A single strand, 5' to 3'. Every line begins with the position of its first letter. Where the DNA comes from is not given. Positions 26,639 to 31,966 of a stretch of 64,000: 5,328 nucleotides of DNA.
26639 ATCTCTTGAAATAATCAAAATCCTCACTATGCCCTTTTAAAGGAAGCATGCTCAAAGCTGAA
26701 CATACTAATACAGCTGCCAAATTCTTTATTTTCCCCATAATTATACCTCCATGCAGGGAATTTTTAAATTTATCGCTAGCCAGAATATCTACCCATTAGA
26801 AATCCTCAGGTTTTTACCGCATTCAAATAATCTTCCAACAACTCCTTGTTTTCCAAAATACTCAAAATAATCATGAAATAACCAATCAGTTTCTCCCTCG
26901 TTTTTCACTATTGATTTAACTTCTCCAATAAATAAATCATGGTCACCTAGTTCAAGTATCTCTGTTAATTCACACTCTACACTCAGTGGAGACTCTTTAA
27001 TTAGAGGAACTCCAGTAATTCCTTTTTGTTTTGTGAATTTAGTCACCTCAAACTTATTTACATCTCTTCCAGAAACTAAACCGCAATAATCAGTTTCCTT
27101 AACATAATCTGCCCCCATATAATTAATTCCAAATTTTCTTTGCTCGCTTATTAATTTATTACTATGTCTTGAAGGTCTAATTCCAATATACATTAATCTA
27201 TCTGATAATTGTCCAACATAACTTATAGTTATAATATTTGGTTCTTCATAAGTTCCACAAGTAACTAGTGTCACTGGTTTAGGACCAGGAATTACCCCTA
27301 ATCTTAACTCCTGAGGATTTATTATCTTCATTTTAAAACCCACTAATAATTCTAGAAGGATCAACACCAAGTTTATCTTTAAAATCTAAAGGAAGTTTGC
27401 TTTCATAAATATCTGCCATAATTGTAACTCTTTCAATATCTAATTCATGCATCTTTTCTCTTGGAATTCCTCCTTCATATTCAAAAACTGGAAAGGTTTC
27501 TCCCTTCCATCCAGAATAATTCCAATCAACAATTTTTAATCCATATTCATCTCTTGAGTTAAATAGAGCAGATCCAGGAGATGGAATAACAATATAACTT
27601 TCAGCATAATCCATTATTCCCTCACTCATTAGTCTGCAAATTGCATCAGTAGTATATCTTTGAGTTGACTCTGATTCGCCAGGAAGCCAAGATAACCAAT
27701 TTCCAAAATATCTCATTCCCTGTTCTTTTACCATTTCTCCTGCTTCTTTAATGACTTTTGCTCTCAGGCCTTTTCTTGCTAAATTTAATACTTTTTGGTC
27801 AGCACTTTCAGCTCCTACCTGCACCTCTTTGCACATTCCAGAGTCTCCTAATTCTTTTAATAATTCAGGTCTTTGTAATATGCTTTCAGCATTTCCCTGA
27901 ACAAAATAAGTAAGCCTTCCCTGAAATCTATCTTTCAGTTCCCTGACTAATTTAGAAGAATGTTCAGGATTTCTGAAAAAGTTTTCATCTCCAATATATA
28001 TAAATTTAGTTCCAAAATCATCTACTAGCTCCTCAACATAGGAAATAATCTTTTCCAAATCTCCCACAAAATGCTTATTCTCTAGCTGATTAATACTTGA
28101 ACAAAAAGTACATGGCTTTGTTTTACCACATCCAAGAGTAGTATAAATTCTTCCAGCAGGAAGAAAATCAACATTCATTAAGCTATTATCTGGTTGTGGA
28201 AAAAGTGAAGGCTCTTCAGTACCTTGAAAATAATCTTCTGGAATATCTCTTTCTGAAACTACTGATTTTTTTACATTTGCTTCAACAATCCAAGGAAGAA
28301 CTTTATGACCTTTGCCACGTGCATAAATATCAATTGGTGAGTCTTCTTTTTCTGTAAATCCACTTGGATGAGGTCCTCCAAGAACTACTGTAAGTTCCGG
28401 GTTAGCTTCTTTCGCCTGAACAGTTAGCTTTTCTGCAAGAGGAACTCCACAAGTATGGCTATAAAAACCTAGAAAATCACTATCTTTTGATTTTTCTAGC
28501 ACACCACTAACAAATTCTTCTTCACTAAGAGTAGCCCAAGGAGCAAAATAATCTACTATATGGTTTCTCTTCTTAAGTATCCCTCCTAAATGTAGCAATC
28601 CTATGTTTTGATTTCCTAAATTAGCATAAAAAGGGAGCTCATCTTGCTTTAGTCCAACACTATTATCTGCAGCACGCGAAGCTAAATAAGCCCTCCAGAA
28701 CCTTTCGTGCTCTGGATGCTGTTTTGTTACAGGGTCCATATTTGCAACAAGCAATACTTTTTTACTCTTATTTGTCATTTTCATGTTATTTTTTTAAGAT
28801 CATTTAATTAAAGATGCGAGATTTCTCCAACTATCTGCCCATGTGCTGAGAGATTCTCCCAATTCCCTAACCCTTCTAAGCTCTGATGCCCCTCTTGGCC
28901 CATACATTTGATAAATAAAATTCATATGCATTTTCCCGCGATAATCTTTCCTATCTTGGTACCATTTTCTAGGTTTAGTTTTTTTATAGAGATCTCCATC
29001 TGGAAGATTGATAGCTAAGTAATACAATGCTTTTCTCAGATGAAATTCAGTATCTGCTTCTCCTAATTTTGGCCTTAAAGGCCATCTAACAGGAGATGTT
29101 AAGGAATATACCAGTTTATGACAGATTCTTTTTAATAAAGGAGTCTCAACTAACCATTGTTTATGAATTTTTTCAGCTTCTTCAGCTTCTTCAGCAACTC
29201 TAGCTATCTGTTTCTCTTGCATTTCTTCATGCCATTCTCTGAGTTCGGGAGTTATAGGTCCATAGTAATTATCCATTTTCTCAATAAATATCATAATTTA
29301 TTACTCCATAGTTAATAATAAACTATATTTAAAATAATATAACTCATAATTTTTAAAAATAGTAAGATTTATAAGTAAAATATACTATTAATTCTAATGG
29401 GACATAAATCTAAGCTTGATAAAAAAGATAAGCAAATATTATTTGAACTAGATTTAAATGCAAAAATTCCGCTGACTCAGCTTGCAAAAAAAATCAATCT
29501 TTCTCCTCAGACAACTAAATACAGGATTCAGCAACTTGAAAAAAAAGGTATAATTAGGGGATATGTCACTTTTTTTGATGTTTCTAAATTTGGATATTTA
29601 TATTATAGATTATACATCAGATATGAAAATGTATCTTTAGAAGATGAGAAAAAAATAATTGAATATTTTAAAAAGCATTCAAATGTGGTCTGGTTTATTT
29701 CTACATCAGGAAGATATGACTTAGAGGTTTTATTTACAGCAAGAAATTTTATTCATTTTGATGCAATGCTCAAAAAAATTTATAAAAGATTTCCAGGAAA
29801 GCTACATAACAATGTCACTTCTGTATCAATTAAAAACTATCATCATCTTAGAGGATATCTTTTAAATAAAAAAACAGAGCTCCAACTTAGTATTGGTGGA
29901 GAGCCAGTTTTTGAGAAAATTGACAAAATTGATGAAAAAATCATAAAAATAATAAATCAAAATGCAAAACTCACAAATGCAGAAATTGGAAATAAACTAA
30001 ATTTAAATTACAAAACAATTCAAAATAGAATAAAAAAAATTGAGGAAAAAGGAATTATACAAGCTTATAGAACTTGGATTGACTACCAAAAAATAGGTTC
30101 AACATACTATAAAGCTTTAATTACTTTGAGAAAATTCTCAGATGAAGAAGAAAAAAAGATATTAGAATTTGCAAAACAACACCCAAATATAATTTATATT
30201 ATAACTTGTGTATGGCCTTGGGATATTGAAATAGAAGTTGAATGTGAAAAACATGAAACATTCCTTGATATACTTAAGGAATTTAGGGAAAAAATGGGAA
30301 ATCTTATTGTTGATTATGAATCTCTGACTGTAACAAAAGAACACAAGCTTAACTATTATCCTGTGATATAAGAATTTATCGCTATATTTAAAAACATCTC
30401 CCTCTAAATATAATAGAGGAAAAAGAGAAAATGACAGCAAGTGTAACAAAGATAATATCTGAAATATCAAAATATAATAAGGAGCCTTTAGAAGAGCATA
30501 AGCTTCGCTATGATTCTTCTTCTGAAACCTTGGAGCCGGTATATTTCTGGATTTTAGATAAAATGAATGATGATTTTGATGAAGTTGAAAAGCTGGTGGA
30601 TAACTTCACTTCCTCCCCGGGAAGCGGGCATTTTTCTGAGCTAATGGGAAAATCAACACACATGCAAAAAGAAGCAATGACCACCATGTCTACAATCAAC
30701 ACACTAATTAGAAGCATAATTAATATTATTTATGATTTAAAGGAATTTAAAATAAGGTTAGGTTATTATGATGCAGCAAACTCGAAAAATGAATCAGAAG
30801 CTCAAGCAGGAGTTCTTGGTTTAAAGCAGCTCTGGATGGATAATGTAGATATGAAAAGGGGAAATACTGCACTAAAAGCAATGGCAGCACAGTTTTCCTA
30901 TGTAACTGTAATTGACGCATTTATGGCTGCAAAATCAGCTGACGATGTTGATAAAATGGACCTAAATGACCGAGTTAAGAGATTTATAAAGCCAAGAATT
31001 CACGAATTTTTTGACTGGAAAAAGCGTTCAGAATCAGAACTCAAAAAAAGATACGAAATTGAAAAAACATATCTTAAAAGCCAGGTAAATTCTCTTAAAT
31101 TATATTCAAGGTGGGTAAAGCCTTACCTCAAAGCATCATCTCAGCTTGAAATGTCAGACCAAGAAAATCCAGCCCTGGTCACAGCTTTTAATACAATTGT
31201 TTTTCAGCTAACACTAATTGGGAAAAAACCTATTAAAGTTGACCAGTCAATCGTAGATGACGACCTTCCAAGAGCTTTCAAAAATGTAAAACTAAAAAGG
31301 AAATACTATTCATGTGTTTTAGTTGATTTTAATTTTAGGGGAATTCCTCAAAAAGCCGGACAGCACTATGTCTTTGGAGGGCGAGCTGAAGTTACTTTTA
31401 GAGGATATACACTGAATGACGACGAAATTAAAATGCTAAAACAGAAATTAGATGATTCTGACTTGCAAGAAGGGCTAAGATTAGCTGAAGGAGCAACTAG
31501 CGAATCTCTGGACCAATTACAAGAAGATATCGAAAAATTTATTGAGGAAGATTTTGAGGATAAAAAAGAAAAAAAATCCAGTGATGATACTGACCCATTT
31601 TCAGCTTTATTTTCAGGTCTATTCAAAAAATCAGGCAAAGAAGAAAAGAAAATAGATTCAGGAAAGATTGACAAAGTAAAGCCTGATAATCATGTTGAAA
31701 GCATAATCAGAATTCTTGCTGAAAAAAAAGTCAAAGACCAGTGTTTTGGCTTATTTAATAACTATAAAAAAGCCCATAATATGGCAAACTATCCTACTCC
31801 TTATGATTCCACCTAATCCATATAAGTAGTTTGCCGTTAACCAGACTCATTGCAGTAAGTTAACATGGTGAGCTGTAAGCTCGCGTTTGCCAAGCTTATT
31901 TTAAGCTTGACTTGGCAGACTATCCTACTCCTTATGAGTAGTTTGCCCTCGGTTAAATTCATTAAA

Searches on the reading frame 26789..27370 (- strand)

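Call 19: search_protein_families(library=pfam, proteins=[window:26789-27370:-], max_evalue=0.001)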
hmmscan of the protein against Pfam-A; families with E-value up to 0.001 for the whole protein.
window:26789-27370:- (193 aa): 1 family
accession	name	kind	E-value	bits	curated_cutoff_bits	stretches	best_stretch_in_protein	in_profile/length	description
PF01613.24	Flavin_Reduct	-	5.4e-28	98.5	27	1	30-164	5-143/153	Flavin reductase like domain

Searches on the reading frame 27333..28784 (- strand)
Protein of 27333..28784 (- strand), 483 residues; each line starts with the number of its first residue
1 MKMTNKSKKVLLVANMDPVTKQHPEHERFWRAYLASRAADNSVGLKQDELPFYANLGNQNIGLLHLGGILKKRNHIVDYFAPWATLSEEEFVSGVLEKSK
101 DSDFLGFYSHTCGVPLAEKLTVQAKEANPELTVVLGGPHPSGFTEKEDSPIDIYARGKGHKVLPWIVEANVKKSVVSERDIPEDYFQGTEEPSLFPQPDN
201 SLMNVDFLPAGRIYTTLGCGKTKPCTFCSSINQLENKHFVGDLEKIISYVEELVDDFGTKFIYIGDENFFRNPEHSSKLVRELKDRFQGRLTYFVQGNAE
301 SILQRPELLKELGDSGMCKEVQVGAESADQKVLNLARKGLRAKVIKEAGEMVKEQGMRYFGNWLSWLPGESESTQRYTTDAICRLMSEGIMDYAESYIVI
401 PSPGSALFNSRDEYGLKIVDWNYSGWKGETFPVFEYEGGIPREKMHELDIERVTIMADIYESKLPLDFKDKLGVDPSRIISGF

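Call 19: search_protein_families(library=pfam, proteins=[window:27333-28784:-], max_evalue=0.001)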
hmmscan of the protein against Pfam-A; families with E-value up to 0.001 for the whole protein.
window:27333-28784:- (483 aa): 2 families
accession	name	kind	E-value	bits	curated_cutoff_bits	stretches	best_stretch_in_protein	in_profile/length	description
PF04055.27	Radical_SAM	-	1.4e-11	45.2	29.5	1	214-362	2-146/166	Radical SAM superfamily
PF02310.24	B12-binding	-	2.4e-07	31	32.1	1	60-163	14-117/121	B12 binding domain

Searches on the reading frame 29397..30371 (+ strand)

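Call 19: search_protein_families(library=pfam, proteins=[window:29397-30371:+], max_evalue=0.001)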
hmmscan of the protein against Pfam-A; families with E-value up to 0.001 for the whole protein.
window:29397-30371:+ (324 aa): 15 families
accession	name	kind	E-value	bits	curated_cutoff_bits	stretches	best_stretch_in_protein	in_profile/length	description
PF13412.12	HTH_24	-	2.3e-25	88.3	21.9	2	7-54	1-48/48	Winged helix-turn-helix DNA-binding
PF13404.12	HTH_AsnC-type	-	7e-22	77.4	27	2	7-48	1-42/42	AsnC-type helix-turn-helix domain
PF01047.28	MarR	-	3.7e-11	43.2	24.6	1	14-54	8-48/59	MarR family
PF08279.18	HTH_11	-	7.4e-10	39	25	1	180-221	3-46/55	HTH domain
PF13545.12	HTH_Crp_2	-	1.1e-06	29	27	0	23-57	22-59/70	Crp-like helix-turn-helix domain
PF12802.13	MarR_2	-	3.3e-06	27.6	27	0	12-54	8-51/61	MarR family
PF13556.12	HTH_30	-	8.3e-06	25.9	27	0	26-48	15-37/59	PucR C-terminal helix-turn-helix domain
PF01726.22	LexA_DNA_bind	-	1.7e-05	24.9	23.7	0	193-222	27-57/65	LexA DNA binding domain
PF13730.12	HTH_36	-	8.9e-05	22.7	25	0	27-53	29-55/55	Helix-turn-helix domain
PF04967.18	HTH_10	-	0.0001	22.4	23.1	0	22-50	22-50/53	HTH DNA binding domain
PF13518.12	HTH_28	-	0.00012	22.5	25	0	193-220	14-41/52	Helix-turn-helix domain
PF01037.27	AsnC_trans_reg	-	0.00014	22.1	25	0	80-130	4-57/73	Lrp/AsnC ligand binding domain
PF12840.13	HTH_20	-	0.00022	21.5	27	0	25-54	20-49/51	Helix-turn-helix domain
PF08220.18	HTH_DeoR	-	0.00023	21.3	21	0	180-221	3-44/57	DeoR-like helix-turn-helix domain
PF03965.22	Penicillinase_R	-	0.00041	21.1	22.6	0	179-256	5-80/115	Penicillinase repressor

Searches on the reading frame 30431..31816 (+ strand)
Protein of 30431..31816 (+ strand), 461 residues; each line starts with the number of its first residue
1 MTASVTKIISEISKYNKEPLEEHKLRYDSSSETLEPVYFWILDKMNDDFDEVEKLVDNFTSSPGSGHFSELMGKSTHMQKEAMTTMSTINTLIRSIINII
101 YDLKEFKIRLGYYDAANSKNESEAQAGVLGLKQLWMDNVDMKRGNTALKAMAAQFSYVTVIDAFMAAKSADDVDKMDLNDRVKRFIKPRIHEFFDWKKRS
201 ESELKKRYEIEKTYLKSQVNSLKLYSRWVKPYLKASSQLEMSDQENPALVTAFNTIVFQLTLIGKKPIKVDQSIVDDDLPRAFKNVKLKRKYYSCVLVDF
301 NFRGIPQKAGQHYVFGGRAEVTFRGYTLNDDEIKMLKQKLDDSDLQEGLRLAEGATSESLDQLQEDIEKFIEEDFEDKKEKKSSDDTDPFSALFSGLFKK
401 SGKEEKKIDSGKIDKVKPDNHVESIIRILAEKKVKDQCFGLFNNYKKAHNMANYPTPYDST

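Call 44: search_protein_families(library=pfam, proteins=[window:30431-31816:+], max_evalue=0.001)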
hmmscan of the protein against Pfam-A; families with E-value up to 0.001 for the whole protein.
window:30431-31816:+ (461 aa): 0 families

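Call 91: search_solved_structures(query=window:30431-31816:+, max_evalue=0.01)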
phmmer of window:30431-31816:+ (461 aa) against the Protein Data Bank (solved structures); distinct sequences matched with E-value up to 0.01: 0.

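Call 92: search_protein_families(library=ncbifam, proteins=[window:30431-31816:+], max_evalue=0.001)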
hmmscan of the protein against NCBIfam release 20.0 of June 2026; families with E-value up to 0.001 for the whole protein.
window:30431-31816:+ (461 aa): 0 families
